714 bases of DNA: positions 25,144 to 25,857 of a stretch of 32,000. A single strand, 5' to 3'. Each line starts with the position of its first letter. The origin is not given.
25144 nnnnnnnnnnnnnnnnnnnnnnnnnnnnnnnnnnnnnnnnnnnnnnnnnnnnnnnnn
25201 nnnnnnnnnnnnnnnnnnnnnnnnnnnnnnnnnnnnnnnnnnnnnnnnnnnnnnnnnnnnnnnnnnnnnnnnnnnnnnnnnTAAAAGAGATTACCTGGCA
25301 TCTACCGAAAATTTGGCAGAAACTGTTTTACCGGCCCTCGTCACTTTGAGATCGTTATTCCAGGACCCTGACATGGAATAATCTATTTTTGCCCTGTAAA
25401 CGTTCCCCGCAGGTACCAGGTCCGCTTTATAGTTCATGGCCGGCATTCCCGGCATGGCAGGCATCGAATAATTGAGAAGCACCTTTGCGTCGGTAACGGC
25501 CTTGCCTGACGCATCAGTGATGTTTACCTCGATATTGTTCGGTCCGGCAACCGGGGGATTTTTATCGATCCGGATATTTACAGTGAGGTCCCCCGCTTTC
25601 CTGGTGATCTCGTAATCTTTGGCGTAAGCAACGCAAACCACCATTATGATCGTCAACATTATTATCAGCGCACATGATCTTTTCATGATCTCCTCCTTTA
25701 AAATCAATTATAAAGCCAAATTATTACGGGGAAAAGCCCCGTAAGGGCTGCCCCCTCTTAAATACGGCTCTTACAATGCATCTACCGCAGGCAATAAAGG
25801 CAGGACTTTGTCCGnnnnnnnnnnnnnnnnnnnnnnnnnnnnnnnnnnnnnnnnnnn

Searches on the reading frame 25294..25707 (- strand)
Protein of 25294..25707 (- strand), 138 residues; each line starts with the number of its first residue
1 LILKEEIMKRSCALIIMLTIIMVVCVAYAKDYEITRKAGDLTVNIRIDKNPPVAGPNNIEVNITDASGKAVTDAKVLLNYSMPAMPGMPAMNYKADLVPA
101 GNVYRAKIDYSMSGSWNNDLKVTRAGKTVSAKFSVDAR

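Call 64: search_protein_families(library=pfam, proteins=[window:25294-25707:-], max_evalue=0.0001)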
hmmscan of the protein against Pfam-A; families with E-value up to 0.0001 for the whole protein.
window:25294-25707:- (138 aa): 2 families
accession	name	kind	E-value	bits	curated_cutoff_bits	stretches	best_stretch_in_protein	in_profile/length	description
PF13115.11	YtkA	-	4e-18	66.3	25.9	1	36-117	2-81/85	YtkA-like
PF05751.16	FixH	-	7.7e-05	23.2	23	0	27-130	48-144/150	FixH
